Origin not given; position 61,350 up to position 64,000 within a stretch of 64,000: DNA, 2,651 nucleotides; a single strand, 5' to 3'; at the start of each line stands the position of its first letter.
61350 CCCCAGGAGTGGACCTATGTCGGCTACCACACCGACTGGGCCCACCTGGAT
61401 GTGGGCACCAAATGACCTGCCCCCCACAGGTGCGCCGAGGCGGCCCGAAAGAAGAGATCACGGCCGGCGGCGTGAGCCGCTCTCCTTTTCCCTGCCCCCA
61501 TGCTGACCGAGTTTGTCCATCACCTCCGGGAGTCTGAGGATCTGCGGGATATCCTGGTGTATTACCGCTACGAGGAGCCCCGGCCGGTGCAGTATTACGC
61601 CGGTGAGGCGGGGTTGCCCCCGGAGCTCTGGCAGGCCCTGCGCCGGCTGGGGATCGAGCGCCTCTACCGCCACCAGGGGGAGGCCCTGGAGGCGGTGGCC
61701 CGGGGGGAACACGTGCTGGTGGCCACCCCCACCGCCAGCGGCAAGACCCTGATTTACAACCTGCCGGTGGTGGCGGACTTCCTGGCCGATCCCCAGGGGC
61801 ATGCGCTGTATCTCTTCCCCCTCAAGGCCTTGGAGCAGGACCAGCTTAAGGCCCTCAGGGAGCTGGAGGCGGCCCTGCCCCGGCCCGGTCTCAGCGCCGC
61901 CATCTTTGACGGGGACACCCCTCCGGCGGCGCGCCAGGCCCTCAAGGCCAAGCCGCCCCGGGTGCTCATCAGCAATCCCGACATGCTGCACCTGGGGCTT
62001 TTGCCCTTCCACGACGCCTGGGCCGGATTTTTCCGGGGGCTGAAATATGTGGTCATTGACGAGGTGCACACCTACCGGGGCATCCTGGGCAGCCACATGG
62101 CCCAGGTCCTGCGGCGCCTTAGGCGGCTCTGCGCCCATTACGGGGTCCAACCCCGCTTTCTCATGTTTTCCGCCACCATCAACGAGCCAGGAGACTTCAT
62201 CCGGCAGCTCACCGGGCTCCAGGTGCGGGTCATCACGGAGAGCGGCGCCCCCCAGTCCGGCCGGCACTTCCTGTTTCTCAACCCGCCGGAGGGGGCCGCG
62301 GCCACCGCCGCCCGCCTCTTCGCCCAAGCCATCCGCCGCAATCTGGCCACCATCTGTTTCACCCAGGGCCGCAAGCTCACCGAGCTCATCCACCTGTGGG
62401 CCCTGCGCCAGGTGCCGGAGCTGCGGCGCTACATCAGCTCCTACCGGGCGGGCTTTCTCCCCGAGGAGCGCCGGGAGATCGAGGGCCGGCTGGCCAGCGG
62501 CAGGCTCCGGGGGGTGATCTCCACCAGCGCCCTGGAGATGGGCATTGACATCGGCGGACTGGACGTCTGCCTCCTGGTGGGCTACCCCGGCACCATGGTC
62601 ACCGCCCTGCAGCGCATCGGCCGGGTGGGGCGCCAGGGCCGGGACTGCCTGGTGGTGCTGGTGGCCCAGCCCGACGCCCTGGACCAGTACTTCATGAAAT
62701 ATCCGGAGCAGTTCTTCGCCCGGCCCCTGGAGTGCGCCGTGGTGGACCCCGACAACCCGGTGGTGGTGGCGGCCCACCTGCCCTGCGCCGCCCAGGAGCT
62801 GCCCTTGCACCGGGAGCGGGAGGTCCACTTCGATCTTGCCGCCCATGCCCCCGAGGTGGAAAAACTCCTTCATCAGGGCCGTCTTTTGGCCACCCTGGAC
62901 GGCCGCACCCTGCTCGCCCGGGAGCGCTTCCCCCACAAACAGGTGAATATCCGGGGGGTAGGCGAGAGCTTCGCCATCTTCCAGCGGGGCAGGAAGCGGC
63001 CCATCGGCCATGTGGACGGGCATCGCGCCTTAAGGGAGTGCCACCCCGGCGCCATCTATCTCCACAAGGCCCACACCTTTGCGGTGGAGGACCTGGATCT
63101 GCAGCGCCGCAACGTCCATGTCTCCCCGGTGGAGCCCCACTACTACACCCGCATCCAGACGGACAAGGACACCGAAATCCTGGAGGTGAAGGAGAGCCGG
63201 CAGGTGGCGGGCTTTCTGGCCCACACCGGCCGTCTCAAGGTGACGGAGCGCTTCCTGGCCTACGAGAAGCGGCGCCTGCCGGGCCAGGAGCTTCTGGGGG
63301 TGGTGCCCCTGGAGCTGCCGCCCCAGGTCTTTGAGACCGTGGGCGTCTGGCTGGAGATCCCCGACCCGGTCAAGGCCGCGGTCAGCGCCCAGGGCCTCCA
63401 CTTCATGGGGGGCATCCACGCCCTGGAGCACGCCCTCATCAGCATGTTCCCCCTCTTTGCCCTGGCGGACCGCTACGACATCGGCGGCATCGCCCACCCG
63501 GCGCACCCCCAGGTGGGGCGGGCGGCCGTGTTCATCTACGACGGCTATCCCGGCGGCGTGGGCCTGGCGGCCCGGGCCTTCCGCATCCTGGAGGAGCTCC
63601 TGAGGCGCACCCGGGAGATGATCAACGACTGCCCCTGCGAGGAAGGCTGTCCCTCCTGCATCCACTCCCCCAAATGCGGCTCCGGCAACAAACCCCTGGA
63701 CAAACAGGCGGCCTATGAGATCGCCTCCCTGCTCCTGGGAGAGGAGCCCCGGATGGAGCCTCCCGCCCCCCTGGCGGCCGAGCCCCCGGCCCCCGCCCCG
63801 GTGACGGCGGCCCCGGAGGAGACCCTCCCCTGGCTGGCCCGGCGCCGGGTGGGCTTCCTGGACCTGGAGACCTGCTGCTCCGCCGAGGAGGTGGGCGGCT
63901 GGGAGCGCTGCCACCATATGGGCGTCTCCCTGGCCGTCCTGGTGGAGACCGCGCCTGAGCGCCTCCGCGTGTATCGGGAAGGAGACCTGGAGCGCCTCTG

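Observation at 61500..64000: MrfA/YprA-type DUF1998 helicase that reads through into an exonuclease-like domain (possible MrfA-MrfB fusion)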

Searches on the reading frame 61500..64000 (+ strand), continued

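Call 69: predict_structure(alignment_id=A3)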
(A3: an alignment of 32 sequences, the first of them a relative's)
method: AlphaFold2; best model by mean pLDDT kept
length: 965 residues; sequences in the alignment: 32
mean_pLDDT: 77.3   pTM: 0.62
mean pLDDT of the five models: 77.3, 76.0, 73.0, 71.9, 71.7
residues with pLDDT >= 90: 260; 70-90: 443; 50-70: 156; < 50: 106
segments of 3 or more residues with pLDDT < 50: 344-350, 363-367, 393-397, 399-412, 545-550, 590-596, 652-661, 683-686, 715-719, 727-729, 750-773
pLDDT, mean of each block of 10 residues (from residue 1): 88 82 83 86 91 90 92 79 87 89 85 84 84 87 85 92 89 93 90 76 95 95 76 88 88 81 79 93 82 81 89 69 66 83 51 76 52 63 81 48 44 68 90 92 92 88 89 85 59 80 63 53 61 75 58 63 83 82 62 45 56 78 78 74 70 41 52 61 54 81 81 50 49 77 78 37 35 65 93 88 90 90 91 93 93 93 92 88 87 82 86 88 90 90 87 88 76
secondary structure, 60 per line:
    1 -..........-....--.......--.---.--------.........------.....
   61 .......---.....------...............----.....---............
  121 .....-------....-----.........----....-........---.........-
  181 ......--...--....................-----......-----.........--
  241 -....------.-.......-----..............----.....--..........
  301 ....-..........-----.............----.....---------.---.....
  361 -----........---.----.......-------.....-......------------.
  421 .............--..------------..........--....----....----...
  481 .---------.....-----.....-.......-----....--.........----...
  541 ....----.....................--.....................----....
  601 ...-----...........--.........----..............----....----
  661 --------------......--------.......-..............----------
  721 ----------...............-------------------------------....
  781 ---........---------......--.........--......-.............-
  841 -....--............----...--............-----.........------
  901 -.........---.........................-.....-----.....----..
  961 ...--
elements in order (helices of 4 or more, strands of 3 or more residues): H2-11 H13-16 E19-25 H41-49 H57-67 E71-75 H82-96 E101-105 H109-125 E133-136 H142-150 E155-158 H160-167 H171-179 E181-186 H194-213 E219-224 H230-238 E242-245 E254-260 H266-279 E284-288 H291-304 H306-311 E312-315 H321-333 E338-342 E356-360 H366-373 E382-388 H396-400 H402-407 H420-433 H450-459 E462-465 E470-473 H478-481 E491-495 E501-505 H507-513 E519-522 E525-533 E538-544 E549-569 E572-592 E597-603 E609-619 H622-630 H635-648 H653-656 E675-680 H689-695 H697-710 H731-745 H777-780 E784-791 H801-806 E809-817 E820-825 H827-839 E842-845 H848-859 E869-871 H872-880 H886-894 H902-910 H914-938 E940-944 E950-954 H959-963

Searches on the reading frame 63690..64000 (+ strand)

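Call 7: search_protein_families(library=pfam, proteins=[window:63690-64000:+], max_evalue=10)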
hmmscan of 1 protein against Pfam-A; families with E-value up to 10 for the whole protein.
window:63690-64000:+ (103 aa): 0 families
